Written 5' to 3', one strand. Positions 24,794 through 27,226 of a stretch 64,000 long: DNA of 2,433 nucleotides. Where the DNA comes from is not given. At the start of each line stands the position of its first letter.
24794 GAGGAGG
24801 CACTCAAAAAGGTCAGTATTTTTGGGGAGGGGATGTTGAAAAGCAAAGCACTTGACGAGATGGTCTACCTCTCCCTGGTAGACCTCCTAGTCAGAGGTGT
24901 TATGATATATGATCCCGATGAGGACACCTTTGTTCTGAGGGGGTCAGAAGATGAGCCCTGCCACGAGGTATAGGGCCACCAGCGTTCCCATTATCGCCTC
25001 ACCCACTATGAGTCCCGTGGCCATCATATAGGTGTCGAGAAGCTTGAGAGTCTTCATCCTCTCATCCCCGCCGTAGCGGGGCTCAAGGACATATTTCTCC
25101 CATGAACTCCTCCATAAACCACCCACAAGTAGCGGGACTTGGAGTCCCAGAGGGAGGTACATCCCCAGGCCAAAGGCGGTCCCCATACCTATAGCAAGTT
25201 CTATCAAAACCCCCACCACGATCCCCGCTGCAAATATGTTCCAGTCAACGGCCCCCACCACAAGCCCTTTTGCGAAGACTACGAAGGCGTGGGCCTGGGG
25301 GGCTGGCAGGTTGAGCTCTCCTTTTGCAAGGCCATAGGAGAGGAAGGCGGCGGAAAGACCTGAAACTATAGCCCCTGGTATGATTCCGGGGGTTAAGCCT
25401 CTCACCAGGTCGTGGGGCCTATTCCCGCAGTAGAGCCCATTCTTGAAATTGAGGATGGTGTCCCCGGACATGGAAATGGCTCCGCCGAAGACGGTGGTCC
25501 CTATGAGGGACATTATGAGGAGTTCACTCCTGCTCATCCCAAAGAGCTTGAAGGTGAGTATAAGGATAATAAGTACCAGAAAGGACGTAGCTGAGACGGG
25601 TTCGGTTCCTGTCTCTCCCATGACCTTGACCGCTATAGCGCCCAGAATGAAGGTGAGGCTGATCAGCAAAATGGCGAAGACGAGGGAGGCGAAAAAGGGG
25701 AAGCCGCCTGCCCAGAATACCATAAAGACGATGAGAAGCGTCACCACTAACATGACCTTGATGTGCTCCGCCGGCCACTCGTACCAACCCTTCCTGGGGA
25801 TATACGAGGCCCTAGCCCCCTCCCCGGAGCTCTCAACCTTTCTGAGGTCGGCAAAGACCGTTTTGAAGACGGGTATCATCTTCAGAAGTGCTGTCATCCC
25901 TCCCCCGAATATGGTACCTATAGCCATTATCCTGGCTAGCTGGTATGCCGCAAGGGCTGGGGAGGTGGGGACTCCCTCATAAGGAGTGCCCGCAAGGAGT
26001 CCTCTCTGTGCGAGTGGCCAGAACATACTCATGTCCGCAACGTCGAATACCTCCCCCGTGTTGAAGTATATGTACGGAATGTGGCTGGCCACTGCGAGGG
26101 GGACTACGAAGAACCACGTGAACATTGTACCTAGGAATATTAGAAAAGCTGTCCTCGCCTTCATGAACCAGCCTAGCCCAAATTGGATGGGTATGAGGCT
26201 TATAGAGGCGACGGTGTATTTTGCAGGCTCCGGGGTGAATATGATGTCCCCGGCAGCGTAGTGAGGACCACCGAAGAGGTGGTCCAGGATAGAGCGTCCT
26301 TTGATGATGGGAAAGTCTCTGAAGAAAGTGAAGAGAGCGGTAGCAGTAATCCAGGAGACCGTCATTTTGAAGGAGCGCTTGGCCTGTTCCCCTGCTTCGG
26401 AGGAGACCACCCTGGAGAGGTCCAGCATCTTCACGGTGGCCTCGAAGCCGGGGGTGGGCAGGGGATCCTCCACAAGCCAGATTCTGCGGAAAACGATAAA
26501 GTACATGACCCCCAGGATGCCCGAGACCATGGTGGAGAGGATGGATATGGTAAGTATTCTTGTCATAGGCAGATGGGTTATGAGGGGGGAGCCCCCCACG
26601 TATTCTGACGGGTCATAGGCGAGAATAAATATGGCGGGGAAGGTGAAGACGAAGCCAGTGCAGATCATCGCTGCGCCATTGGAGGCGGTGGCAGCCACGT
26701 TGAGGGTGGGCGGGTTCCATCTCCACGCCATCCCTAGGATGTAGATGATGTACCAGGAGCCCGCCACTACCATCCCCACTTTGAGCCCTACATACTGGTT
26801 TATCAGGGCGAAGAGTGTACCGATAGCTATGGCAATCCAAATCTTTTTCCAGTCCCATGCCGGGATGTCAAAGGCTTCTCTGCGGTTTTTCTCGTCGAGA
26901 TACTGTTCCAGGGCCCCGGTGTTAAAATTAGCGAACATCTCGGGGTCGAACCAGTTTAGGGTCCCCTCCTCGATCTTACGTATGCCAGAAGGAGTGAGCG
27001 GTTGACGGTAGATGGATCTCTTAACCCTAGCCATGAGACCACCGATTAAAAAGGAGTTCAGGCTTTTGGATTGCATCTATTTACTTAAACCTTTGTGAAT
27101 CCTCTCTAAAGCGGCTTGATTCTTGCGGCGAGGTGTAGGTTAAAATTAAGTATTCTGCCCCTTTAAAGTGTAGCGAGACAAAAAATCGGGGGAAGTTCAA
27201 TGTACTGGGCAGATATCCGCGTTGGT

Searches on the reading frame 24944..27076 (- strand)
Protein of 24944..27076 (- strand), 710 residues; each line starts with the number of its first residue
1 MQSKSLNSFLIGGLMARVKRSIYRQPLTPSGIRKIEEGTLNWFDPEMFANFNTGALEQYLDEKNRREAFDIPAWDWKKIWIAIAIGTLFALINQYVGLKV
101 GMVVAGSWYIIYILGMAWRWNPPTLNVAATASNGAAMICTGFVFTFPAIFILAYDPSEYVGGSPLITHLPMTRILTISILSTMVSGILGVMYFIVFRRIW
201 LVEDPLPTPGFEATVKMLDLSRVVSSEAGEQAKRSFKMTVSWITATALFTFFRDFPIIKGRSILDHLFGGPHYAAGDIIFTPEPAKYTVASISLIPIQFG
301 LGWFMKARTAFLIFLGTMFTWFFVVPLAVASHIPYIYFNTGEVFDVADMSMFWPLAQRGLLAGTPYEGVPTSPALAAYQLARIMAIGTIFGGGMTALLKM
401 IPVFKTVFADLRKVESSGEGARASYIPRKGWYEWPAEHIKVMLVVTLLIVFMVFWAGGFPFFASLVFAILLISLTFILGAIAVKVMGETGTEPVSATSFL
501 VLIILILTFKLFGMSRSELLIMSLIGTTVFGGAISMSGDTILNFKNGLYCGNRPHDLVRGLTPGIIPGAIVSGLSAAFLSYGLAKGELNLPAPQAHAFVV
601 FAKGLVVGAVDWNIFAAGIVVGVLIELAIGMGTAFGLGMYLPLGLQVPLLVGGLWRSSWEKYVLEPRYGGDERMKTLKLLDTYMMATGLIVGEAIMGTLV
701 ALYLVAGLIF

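Call 7: search_protein_families(library=pfam, proteins=[window:24944-27076:-], max_evalue=0.001)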
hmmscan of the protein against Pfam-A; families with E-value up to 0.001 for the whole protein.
window:24944-27076:- (710 aa): 1 family
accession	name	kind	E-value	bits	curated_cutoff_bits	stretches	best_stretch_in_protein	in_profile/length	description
PF03169.20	OPT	-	2.8e-27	96.1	25.8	1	77-702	5-621/623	OPT oligopeptide transporter protein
